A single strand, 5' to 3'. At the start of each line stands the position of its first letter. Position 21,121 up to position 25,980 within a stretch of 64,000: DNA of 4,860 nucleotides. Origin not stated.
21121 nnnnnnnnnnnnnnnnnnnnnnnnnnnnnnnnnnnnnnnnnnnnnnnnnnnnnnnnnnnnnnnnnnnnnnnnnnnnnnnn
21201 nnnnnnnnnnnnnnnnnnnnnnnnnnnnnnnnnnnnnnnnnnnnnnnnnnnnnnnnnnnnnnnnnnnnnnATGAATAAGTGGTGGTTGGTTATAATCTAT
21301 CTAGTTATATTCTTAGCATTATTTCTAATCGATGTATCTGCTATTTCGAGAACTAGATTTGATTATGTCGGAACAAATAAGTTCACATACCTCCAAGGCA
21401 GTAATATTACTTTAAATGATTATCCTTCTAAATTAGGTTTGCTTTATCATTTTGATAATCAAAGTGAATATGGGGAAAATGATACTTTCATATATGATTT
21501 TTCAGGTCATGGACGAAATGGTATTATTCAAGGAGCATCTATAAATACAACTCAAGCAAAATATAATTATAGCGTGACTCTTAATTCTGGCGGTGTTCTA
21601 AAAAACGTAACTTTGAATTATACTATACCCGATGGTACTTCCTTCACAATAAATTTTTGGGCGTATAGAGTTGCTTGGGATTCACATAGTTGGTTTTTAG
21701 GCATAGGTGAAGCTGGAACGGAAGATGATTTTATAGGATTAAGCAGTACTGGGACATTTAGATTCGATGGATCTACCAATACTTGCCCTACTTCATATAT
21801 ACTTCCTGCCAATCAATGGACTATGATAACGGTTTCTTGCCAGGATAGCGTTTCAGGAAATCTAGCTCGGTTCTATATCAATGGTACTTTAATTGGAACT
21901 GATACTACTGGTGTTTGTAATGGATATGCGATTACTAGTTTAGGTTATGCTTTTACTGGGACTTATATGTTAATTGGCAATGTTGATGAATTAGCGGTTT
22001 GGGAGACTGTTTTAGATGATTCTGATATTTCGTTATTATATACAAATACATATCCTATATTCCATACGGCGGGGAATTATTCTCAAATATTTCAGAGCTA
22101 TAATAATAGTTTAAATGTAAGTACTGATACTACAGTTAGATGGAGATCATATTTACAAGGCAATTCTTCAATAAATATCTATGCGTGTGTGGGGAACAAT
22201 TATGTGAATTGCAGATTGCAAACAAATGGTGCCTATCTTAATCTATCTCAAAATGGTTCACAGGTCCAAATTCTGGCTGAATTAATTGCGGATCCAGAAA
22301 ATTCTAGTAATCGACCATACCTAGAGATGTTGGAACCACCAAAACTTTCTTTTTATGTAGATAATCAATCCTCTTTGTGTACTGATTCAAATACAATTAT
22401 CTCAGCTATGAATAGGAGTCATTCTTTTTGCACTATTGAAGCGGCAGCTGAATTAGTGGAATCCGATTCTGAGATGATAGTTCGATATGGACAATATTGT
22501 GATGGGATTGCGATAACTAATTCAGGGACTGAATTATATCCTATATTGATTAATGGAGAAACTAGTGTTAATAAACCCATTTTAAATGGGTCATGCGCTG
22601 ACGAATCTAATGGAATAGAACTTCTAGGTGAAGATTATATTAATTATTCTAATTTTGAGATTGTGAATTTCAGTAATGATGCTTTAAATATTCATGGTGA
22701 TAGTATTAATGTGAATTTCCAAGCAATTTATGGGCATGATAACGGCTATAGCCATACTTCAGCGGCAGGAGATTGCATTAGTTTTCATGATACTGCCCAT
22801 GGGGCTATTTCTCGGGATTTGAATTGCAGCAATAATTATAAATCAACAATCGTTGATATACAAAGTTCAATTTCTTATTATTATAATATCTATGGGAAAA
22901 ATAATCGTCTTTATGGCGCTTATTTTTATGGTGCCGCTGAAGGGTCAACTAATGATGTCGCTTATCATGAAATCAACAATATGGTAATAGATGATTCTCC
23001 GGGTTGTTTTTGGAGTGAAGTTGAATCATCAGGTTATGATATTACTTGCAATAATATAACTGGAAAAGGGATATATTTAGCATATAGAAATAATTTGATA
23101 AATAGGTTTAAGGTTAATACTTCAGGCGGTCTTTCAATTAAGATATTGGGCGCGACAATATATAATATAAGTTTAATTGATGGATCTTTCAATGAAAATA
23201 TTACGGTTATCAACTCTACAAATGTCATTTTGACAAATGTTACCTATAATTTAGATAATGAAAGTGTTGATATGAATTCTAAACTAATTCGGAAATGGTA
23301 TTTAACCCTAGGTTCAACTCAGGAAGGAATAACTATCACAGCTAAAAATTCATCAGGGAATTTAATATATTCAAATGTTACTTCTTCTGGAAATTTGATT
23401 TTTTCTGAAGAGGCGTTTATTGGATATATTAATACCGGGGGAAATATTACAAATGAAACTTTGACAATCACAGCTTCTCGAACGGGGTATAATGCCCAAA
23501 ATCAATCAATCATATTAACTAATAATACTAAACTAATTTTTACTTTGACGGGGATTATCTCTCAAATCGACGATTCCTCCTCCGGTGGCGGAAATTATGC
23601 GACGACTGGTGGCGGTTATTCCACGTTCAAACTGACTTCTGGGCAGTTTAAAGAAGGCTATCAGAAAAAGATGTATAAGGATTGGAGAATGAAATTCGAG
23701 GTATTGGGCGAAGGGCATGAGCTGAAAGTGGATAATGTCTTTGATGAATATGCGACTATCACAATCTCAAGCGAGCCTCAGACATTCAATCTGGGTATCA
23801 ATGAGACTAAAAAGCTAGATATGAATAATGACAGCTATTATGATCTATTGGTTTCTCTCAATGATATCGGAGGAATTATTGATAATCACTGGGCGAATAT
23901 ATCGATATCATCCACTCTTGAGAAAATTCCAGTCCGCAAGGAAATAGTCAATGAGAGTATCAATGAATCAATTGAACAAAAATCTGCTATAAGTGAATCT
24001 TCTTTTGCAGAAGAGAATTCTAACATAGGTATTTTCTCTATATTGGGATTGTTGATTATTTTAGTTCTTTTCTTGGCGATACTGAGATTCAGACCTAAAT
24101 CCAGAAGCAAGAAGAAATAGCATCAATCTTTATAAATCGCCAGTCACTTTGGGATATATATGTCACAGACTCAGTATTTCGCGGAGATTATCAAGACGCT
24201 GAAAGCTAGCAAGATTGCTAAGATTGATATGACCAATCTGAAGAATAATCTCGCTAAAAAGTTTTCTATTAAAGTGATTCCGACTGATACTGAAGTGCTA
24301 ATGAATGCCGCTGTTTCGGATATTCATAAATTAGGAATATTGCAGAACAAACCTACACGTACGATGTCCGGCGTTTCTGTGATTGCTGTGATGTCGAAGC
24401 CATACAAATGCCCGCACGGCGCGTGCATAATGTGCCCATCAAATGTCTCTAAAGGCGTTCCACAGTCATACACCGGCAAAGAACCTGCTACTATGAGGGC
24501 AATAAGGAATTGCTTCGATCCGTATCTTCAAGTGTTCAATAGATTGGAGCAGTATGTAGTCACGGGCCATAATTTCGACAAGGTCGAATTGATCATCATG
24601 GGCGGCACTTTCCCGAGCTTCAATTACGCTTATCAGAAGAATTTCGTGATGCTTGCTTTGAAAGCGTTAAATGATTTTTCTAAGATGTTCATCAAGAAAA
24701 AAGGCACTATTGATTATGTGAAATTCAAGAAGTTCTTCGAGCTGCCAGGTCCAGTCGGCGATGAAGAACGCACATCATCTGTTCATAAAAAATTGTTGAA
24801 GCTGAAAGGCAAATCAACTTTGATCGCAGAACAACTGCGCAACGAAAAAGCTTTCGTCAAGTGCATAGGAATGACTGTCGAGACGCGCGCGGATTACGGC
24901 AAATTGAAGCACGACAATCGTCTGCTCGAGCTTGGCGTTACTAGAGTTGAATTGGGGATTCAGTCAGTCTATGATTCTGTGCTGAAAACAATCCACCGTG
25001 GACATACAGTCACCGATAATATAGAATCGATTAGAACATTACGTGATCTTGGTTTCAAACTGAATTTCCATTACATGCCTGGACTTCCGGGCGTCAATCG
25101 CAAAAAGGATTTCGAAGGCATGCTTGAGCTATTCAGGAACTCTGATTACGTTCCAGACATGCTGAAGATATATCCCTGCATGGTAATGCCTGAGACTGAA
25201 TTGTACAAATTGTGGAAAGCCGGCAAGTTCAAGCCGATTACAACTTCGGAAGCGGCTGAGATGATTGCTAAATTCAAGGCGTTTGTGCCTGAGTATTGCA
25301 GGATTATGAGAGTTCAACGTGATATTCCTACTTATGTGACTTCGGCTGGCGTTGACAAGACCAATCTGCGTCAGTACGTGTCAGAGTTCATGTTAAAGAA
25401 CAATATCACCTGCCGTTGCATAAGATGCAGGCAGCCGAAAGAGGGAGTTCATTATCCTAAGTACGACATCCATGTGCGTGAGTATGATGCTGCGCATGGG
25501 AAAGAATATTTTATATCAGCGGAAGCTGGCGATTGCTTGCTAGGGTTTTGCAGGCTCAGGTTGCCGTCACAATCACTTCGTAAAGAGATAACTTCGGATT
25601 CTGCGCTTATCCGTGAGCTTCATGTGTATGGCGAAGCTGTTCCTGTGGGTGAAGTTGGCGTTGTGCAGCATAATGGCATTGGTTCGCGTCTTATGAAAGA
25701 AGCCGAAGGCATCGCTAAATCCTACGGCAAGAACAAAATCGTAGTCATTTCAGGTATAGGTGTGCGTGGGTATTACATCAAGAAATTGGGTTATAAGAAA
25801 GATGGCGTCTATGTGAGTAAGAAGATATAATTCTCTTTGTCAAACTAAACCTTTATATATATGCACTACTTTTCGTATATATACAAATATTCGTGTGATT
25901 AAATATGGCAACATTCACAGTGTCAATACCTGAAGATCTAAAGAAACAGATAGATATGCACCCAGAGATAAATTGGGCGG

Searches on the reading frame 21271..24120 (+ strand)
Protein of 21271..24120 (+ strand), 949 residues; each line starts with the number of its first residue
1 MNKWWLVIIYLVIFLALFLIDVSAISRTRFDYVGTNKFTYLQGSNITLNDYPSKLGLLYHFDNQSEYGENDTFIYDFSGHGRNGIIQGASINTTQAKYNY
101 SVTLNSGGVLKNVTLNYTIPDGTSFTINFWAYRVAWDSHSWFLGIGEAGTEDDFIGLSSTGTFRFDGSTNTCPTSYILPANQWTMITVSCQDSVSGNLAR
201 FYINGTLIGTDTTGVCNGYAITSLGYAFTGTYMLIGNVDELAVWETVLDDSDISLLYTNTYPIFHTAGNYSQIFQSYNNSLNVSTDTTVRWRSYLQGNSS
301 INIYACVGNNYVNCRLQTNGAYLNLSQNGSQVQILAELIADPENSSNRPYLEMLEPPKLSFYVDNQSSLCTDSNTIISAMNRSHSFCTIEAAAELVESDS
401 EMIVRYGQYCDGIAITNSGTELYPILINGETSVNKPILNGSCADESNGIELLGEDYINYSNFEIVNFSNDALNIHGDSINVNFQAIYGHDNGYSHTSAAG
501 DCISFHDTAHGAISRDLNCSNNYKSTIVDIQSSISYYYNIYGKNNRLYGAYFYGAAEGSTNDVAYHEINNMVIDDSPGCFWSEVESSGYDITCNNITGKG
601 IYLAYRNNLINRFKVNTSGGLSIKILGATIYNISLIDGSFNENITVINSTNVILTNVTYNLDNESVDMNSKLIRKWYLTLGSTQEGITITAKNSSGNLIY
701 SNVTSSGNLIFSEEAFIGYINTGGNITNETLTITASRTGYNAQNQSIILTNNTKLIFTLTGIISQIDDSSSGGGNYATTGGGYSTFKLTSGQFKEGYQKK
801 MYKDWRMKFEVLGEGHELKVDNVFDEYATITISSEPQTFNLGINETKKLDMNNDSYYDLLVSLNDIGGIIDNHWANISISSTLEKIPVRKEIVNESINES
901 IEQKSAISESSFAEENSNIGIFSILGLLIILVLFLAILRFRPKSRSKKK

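Call 94: search_protein_families(library=pfam, proteins=[window:21271-24120:+], max_evalue=0.001)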
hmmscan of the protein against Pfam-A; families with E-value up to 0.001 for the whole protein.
window:21271-24120:+ (949 aa): 1 family
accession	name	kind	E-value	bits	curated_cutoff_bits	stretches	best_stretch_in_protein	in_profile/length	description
PF13385.13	Laminin_G_3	-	2.5e-12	47.6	27.6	1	120-254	14-151/151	Concanavalin A-like lectin/glucanases superfamily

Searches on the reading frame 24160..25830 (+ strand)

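Call 94: search_protein_families(library=pfam, proteins=[window:24160-25830:+], max_evalue=0.001)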
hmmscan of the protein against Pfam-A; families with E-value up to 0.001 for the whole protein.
window:24160-25830:+ (556 aa): 4 families
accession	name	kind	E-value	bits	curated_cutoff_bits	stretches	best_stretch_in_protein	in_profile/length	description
PF16199.10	Radical_SAM_C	-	6.1e-20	71.5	31.9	1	332-408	1-80/85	Radical_SAM C-terminal domain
PF04055.27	Radical_SAM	-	1.2e-14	55.3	29.5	1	83-324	6-165/166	Radical SAM superfamily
PF23613.1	ELP3_N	-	2.6e-07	30.9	27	1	5-69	3-70/70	ELP3 N-terminal domain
PF00583.31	Acetyltransf_1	-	1.7e-05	25.5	20.7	1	435-545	20-116/116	Acetyltransferase (GNAT) family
